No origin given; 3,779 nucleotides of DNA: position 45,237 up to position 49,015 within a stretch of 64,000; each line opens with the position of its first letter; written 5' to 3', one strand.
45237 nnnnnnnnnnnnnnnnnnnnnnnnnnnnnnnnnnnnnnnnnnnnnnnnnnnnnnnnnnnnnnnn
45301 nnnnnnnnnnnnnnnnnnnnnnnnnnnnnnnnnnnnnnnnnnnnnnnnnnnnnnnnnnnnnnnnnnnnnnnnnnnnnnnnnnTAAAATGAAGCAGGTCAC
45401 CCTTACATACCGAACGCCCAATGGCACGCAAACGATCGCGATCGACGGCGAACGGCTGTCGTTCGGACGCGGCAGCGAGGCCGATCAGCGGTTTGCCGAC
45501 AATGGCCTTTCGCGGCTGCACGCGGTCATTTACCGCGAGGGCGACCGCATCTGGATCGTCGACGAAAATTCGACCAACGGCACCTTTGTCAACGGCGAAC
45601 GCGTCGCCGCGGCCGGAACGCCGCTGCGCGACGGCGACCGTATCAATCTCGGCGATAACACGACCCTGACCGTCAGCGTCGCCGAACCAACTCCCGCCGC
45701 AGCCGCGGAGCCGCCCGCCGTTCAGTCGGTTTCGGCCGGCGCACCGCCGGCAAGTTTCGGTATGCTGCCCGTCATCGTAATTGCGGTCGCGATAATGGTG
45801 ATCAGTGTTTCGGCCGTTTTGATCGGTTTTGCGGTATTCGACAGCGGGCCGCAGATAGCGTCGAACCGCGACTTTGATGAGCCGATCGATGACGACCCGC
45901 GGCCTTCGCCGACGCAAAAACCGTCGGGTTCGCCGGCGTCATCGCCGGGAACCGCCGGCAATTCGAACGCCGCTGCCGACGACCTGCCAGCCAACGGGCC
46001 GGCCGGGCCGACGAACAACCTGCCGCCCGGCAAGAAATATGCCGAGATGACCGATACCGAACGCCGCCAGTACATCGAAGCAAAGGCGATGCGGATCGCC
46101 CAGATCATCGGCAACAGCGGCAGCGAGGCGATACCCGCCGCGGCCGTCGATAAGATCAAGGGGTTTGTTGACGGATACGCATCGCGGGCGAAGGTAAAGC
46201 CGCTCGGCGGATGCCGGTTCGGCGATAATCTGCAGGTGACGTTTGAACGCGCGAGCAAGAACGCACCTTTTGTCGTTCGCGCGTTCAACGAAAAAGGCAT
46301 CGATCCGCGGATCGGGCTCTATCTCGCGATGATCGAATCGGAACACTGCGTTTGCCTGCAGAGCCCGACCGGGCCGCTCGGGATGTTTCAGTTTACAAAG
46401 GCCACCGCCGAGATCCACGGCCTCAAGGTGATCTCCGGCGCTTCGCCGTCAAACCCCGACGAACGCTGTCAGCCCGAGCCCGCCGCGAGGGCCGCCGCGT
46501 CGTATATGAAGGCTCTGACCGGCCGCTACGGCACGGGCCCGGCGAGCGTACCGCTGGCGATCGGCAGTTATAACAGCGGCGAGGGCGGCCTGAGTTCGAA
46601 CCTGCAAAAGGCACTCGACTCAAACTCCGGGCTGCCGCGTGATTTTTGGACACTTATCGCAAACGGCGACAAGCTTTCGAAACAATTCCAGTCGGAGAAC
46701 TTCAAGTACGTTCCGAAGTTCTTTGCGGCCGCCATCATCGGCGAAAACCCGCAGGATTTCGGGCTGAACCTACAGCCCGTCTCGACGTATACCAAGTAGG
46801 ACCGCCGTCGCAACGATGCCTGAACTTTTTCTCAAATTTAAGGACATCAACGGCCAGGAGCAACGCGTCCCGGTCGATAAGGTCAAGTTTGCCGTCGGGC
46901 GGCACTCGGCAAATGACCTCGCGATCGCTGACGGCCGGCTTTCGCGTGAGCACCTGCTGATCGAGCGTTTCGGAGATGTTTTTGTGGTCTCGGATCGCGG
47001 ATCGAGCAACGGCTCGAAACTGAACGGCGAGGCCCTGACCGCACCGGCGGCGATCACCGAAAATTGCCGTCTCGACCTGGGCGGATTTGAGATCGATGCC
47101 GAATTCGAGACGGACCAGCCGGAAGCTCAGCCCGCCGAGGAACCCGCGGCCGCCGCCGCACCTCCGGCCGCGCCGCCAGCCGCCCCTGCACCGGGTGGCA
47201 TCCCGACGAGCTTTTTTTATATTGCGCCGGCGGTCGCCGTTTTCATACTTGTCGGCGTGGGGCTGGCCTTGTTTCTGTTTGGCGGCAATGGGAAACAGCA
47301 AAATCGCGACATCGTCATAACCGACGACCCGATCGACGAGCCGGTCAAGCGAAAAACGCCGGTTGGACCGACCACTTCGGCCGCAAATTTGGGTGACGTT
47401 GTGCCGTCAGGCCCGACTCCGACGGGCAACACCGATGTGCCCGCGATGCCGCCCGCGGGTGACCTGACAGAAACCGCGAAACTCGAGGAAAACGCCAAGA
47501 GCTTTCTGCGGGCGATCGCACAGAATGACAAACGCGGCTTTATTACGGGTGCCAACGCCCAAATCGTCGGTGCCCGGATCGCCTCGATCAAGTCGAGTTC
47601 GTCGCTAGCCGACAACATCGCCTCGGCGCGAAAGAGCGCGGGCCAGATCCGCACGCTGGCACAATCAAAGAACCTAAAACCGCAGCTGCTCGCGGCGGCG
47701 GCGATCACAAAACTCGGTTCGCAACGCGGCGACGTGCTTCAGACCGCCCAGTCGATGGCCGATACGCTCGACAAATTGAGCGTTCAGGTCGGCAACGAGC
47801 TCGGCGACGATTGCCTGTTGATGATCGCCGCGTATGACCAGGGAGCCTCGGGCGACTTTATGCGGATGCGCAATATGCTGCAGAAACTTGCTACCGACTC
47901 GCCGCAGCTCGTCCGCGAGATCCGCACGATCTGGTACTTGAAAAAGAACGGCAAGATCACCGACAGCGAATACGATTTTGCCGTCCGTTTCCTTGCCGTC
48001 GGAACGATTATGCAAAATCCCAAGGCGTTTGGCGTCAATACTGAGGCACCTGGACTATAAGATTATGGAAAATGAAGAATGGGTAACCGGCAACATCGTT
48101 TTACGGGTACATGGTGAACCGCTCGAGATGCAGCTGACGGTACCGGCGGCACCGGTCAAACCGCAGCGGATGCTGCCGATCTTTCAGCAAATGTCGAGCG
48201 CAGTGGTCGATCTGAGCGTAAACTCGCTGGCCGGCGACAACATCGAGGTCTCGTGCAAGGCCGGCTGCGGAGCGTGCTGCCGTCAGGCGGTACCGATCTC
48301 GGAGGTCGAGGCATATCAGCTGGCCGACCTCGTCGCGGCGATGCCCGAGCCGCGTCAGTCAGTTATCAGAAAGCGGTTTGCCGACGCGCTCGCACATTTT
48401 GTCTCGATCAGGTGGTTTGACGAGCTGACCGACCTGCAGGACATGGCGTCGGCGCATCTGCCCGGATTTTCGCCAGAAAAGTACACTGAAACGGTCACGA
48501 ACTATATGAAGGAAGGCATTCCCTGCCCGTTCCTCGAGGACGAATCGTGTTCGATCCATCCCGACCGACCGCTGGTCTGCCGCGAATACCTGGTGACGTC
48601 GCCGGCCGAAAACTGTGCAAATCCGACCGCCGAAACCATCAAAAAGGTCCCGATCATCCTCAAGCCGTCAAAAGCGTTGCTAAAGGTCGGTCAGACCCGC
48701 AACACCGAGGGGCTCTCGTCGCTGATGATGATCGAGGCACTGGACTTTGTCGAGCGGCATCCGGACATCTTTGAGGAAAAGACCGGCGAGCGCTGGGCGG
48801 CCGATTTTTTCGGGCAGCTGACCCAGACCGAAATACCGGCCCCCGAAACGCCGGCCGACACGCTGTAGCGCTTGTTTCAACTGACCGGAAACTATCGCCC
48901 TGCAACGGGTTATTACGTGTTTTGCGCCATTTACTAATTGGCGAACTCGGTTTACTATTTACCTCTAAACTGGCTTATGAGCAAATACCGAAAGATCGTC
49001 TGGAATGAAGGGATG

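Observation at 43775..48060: Three tandem FHA - TM - periplasmic SLT-like paralogs directly upstream of a TssJ-less T6SS: one enzyme and two pseudo-enzymes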

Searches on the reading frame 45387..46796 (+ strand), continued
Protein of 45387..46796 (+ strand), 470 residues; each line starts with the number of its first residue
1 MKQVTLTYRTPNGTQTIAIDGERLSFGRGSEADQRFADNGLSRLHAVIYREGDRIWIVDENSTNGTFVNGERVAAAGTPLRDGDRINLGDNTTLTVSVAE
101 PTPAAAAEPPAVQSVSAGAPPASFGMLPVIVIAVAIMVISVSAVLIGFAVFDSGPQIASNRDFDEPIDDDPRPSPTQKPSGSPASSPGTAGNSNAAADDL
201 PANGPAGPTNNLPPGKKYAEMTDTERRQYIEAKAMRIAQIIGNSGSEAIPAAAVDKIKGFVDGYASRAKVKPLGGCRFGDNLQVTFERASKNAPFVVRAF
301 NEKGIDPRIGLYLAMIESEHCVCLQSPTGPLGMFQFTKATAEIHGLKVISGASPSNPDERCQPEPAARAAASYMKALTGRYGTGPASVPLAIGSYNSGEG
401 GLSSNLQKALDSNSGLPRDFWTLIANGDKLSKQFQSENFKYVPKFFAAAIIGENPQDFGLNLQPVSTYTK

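Call 77: list_cluster_members(proteins=[P0404, P0431, P0419, P0384, P0396, P0410, P0407, P0422, P0385, P0474])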
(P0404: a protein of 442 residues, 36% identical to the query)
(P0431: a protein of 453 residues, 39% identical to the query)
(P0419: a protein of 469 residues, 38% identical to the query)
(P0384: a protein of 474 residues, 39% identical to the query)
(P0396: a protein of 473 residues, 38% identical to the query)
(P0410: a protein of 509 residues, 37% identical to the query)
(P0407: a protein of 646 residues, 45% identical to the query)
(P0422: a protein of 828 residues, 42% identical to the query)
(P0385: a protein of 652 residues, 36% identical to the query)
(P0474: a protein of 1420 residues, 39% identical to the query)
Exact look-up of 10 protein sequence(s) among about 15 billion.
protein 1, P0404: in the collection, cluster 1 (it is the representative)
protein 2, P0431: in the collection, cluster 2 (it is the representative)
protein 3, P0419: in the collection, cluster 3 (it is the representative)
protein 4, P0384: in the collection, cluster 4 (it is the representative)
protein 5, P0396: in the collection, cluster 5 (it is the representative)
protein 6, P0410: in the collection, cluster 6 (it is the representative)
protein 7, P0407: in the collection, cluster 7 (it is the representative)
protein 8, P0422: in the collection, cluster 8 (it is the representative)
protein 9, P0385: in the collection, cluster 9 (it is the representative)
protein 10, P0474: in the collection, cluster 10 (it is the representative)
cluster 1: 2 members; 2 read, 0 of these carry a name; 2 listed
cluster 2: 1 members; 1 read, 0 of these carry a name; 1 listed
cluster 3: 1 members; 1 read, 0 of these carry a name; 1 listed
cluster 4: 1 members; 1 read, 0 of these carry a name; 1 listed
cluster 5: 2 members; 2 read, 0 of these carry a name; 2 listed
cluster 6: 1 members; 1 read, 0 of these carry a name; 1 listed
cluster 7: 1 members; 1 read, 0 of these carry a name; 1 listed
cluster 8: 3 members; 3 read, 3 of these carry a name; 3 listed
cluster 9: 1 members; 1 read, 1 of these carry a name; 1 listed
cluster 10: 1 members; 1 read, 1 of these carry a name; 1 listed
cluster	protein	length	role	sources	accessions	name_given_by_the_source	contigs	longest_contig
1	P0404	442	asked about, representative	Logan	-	-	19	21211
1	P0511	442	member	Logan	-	-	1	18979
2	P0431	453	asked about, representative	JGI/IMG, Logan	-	-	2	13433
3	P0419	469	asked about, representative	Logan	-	-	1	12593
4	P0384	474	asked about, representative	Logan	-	-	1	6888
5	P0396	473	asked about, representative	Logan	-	-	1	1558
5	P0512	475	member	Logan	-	-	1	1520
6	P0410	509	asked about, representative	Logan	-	-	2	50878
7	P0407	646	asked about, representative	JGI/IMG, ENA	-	-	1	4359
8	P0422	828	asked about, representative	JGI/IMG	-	serine/threonine protein kinase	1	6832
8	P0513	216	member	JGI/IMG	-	hypothetical protein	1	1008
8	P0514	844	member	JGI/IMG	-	serine/threonine protein kinase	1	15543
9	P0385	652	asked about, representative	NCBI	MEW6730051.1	MAG: FHA domain-containing protein [Acidobacteriota bacterium]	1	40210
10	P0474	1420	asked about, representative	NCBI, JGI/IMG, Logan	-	tetratricopeptide (TPR) repeat protein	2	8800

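Call 78: find_encoding_contigs(protein=P0410, flank=10000, max_places=1)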
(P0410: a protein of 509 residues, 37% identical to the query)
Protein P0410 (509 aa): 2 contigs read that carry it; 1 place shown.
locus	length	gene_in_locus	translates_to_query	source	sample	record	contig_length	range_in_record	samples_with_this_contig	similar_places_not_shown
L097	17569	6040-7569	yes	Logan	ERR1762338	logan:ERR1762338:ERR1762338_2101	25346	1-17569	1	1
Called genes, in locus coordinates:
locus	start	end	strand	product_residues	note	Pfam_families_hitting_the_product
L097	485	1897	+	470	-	PF16697:Yop-YscD_cpl, PF00498:FHA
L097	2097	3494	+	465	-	PF03781:FGE-sulfatase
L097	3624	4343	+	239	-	PF14326:DUF4384 (weak)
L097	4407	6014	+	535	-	PF16697:Yop-YscD_cpl, PF00498:FHA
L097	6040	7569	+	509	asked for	PF16697:Yop-YscD_cpl, PF00498:FHA, PF01464:SLT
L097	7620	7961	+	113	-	PF14686:fn3_3, PF22904:NOMO1-like_2nd (weak), PF13620:CarboxypepD_reg, PF13715:CarbopepD_reg_2, PF17210:SdrD_B (weak)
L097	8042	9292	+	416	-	PF16697:Yop-YscD_cpl, PF00498:FHA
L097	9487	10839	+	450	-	PF05936:T6SS_VasE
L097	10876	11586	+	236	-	PF09850:DotU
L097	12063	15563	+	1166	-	PF14331:IcmF-related_N, PF06761:IcmF-related, PF21070:IcmF_helical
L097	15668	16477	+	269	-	PF14559:TPR_19 (faint), PF07024:ImpE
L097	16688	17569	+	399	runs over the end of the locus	PF06812:ImpA_N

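Call 79: find_encoding_contigs(protein=P0385, flank=10000, max_places=1)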
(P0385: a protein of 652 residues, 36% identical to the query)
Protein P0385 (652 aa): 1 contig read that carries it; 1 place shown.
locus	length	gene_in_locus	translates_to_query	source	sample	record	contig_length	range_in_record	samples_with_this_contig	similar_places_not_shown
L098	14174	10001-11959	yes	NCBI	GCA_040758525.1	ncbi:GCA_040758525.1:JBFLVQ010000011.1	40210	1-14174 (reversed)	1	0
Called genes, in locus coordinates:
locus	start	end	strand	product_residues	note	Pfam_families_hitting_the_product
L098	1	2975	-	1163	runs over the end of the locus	PF14331:IcmF-related_N, PF06761:IcmF-related, PF21070:IcmF_helical, PF06744:IcmF_C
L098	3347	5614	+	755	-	PF00069:Pkinase, PF07714:PK_Tyr_Ser-Thr, PF01163:RIO1 (weak), PF03109:ABC1 (weak), PF03781:FGE-sulfatase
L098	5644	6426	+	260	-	PF14326:DUF4384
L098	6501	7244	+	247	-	PF14326:DUF4384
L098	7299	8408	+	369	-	PF13365:Trypsin_2, PF13620:CarboxypepD_reg, PF13715:CarbopepD_reg_2 (weak)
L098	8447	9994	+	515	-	PF16697:Yop-YscD_cpl, PF00498:FHA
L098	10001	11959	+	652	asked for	PF16697:Yop-YscD_cpl, PF00498:FHA, PF01464:SLT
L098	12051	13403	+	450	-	PF05936:T6SS_VasE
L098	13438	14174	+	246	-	PF09850:DotU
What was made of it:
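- On TagH/Fha (TIGR03354): A Pkinase-FGE-sulfatase gene is adjacent only in the distant locus L098 (call 79).
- A Pkinase-FGE-sulfatase gene lies about 3 kb upstream of the FHA pair in L098 (call 79). A Hanks-type kinase is adjacent in L098 (call 79).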

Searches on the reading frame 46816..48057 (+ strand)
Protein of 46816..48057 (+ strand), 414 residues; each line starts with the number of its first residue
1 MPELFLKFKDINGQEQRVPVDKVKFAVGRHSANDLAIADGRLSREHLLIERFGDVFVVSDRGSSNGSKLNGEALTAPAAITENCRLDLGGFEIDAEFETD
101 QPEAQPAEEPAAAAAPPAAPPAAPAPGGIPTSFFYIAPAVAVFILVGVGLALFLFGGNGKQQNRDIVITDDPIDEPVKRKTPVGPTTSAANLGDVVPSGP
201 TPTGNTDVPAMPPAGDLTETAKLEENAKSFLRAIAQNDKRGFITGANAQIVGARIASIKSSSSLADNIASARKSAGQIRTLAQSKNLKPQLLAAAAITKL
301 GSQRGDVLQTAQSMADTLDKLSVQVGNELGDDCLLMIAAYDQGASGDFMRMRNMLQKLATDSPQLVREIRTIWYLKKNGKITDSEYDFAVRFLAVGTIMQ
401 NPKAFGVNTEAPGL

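Call 4: search_protein_families(library=pfam, proteins=[window:46816-48057:+], max_evalue=1)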
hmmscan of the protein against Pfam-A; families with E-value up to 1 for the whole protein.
window:46816-48057:+ (414 aa): 2 families
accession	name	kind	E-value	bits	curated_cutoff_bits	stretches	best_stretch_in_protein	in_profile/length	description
PF00498.31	FHA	-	2e-12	47.8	20.7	1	27-89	3-67/67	FHA domain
PF16697.10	Yop-YscD_cpl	-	6.2e-10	39.6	33.2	1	16-92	10-87/94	Inner membrane component of T3SS, cytoplasmic domain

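Call 8: search_protein_families(library=ncbifam, proteins=[window:46816-48057:+], max_evalue=1)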
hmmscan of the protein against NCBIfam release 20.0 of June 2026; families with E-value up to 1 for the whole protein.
window:46816-48057:+ (414 aa): 5 families
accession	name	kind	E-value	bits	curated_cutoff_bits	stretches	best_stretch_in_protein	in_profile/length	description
NF049868.1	FhaB_Rv0019c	equivalog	2.9e-07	30.7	125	1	15-89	78-152/158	FHA domain-containing protein FhaB/FipA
NF033760.1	gliding_GltG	equivalog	1.9e-06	26.7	650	1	27-126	28-122/650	adventurous gliding motility protein GltG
NF052573.1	HisKinEspAMyxo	equivalog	2.6e-05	22.4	1400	1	19-90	42-113/755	serine histidine kinase EspA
NF041660.2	oxygluDhInhib_OdhI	equivalog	7.2e-05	22.7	200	1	17-76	50-109/130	oxoglutarate dehydrogenase inhibitor Odhl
NF033761.1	gliding_GltJ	equivalog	0.0066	15.6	450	1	102-236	336-470/671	adventurous gliding motility protein GltJ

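Call 17: find_homologous_proteins(query=window:46816-48057:+, max_evalue=0.00001)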
Query window:46816-48057:+ (414 aa): 448 proteins with E <= 0.00001 among 8000 candidates; the best 120 are listed.
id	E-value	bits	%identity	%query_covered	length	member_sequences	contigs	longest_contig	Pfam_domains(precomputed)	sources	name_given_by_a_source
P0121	1.3e-266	902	100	100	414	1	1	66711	PF00498.32,PF16697.11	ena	-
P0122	1.9e-266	901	100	100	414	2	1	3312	PF00498.32,PF16697.11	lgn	-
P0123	3.9e-255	864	96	100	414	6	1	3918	PF00498.32,PF16697.11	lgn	-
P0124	1.9e-250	849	94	100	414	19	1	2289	PF00498.32,PF16697.11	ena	-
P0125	1.1e-214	731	81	100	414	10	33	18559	PF00498.32,PF16697.11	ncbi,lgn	-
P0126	3.9e-213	726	80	100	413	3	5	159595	PF00498.32,PF16697.11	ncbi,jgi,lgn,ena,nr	ncbi:MAG: FHA domain-containing protein [Pyrinomonadaceae bacterium]|nr:FHA domain-containing protei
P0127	1.7e-204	697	90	86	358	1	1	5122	-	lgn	-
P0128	8.3e-198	675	75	100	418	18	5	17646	PF00498.32,PF16697.11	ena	-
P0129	7.0e-145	501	58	100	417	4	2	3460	PF00498.32,PF16697.11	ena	-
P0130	5.7e-142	492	57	100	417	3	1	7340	PF00498.32,PF16697.11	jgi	-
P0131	1.4e-139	484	56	100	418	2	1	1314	PF00498.32,PF16697.11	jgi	jgi:hypothetical protein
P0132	3.5e-139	482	57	99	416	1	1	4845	PF00498.32,PF16697.11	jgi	jgi:pSer/pThr/pTyr-binding forkhead associated (FHA) protein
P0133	3.1e-137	476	57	99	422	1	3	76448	PF00498.32,PF16697.11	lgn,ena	-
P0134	1.5e-134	467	57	100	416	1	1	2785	PF00498.32,PF16697.11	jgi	jgi:pSer/pThr/pTyr-binding forkhead associated (FHA) protein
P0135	1.5e-134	467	57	99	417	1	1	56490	PF00498.32,PF16697.11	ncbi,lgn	-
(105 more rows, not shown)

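Call 47: search_protein_families(library=padloc, proteins=[window:46816-48057:+], max_evalue=0.01)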
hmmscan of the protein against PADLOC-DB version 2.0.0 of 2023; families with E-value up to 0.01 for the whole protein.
window:46816-48057:+ (414 aa): 0 families

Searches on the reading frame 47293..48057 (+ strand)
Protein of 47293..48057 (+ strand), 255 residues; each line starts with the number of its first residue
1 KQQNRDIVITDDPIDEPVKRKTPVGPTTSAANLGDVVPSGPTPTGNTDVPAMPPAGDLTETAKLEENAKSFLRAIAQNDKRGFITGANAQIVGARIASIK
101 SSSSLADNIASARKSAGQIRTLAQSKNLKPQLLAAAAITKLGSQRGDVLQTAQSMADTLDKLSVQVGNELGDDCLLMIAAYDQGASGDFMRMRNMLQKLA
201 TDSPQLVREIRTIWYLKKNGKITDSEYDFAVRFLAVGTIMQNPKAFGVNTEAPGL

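Call 29: predict_structure(alignment_id=A2)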
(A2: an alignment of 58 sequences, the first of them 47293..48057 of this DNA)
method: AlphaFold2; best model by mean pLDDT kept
length: 255 residues; sequences in the alignment: 58
mean_pLDDT: 81.4   pTM: 0.74
mean pLDDT of the five models: 81.4, 81.0, 80.1, 79.1, 76.9
residues with pLDDT >= 90: 170; 70-90: 26; 50-70: 2; < 50: 57
segments of 3 or more residues with pLDDT < 50: 1-57
pLDDT, mean of each block of 10 residues (from residue 1): 41 39 35 31 33 52 92 86 88 96 95 98 97 98 97 98 92 95 97 95 87 96 98 98 96 93
secondary structure, 60 per line:
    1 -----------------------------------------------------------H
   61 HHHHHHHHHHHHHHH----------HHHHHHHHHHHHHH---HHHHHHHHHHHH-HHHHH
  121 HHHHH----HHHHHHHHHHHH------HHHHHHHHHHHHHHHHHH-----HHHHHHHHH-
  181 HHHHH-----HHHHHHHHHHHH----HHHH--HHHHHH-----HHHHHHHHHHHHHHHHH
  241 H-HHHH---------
elements in order: H60-75 H86-99 H103-114 H116-125 H130-141 H148-165 H171-179 H181-185 H191-202 H207-210 H213-218 H224-241 H243-246
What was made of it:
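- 46816..48060 (+): Paralog C: FHA (res 27-89, nt 46894-47082), TM (~res 133-156, nt 47212-47283), linker, then an all-helical periplasmic domain (res ~217-414, nt 47464-48057). This domain is a degenerate SLT relative lacking the E-S/GLMQ segment. The AF2 model has pLDDT >90 over the domain (call 29).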

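Call 33: fold_search(model_id=the predicted structure, library=pdb)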
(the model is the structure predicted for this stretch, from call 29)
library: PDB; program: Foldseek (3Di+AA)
matches with E <= 10: 232; with E <= 0.001: 0
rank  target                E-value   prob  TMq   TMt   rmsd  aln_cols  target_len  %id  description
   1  8rhe_A                1.0e-01  0.99  0.42  0.39   8.9       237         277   13  Lytic Transglycosylase MltD of Pseudomonas aeruginosa bound to the Natural Product Bulgecin A (released 2024-04-17)
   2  3mgw                  2.4e-01  0.91  0.29  0.38   6.7       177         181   11  Thermodynamics and structure of a salmon cold-active goose-type lysozyme (released 2010-05-05)
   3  8gym_B                3.9e-01  0.12  0.13  0.09  15.1       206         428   13  Cryo-EM structure of Tetrahymena thermophila respiratory mega-complex MC IV2+(I+III2+II)2 (released 2023-06-14)
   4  3gxk_C                5.8e-01  0.82  0.31  0.42   5.9       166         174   11  The crystal structure of g-type lysozyme from Atlantic cod (Gadus morhua L.) in complex with NAG oligomers sheds new l (released 2009-10-20)
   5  3gxk_A                6.1e-01  0.75  0.31  0.41   5.7       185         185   11  The crystal structure of g-type lysozyme from Atlantic cod (Gadus morhua L.) in complex with NAG oligomers sheds new l (released 2009-10-20)
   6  3wyh_A                7.3e-01  0.72  0.30  0.40   5.2       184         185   11  Structure of disulfide bond deletion mutant of ostrich egg white lysozyme (released 2014-10-15)
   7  4q25_A                7.7e-01  0.11  0.16  0.19  18.3       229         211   14  Crystal structure of PhoU from Pseudomonas aeruginosa (released 2015-02-18)
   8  9dse_C                7.7e-01  0.07  0.11  0.17  18.4       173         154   13  Cyanide-ligated Bordetella pertussis globin coupled sensor regulatory domain (released 2025-12-24)
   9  4p0g_A                8.4e-01  0.82  0.31  0.20   6.3       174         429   14  Crystal structure of MltF from Pseudomonas aeruginosa complexed with bulgecin and muropeptide (released 2015-03-18)
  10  4g9s_A                8.4e-01  0.72  0.32  0.41   6.3       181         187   12  Crystal structure of Escherichia coli PliG in complex with Atlantic salmon g-type lysozyme (released 2012-11-07)
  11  4gpc_A                8.8e-01  0.08  0.16  0.18  16.7       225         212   13  Structure of the biliverdin-HmuO, heme oxygenase from Corynebacterium diphtheriae (released 2013-08-21)
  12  8b6h_DO               9.7e-01  0.08  0.13  0.10  15.1       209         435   15  Cryo-EM structure of cytochrome c oxidase dimer (complex IV) from respiratory supercomplex of Tetrahymena thermophila (released 2023-03-29)
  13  6m9a_A                1.2e+00  0.06  0.11  0.16  18.4       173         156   13  Bordetella pertussis globin coupled sensor regulatory domain (BpeGReg) (released 2018-11-14)
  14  4c5f_A                1.3e+00  0.80  0.35  0.28   5.8       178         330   11  Structure of Lytic Transglycosylase MltC from Escherichia coli at 2.3 A resolution. (released 2014-07-23)
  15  9dse_A                1.3e+00  0.07  0.14  0.17  15.0       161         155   12  Cyanide-ligated Bordetella pertussis globin coupled sensor regulatory domain (released 2025-12-24)
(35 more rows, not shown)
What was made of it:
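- C's structural resemblance to LTs is statistically weak (call 33).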

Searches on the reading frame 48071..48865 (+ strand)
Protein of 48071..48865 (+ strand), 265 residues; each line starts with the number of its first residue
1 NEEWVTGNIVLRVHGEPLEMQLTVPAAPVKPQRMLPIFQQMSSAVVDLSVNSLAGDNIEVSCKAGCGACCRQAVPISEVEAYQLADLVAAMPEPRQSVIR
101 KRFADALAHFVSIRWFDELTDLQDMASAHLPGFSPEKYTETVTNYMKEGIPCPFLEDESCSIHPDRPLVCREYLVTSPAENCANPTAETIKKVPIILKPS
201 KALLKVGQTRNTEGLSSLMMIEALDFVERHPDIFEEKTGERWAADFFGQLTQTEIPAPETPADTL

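Call 4: search_protein_families(library=pfam, proteins=[window:48071-48865:+], max_evalue=1)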
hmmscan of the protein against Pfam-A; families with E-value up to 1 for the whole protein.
window:48071-48865:+ (265 aa): 1 family
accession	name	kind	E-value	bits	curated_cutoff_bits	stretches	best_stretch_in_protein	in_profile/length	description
PF03692.20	CxxCxxCC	-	5.6e-09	37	23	1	62-176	2-72/85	Putative zinc- or iron-chelating domain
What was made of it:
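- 48071..48868 (+): YkgJ-like CxxCxxCC (putative Zn/Fe-chelating) protein between paralog C and tssK. Pfam PF03692 E 5.6e-9 (call 4).
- Checked: A YkgJ-like CxxCxxCC gene (48071-48868) lies between C and tssK (call 4).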

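Call 8: search_protein_families(library=ncbifam, proteins=[window:48071-48865:+], max_evalue=1)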
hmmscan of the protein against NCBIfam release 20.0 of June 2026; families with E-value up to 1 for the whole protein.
window:48071-48865:+ (265 aa): 2 families
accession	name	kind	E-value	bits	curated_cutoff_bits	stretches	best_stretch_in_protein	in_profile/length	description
NF005450.0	PRK07042.1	equivalog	0.088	11.3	458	1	51-129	250-328/464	amidase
NF003218.0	PRK04184.1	equivalog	0.13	10.7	274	1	185-236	300-351/539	DNA topoisomerase VI subunit B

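Call 47: search_protein_families(library=padloc, proteins=[window:48071-48865:+], max_evalue=0.01)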
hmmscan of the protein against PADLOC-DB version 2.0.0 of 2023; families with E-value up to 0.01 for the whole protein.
window:48071-48865:+ (265 aa): 0 families
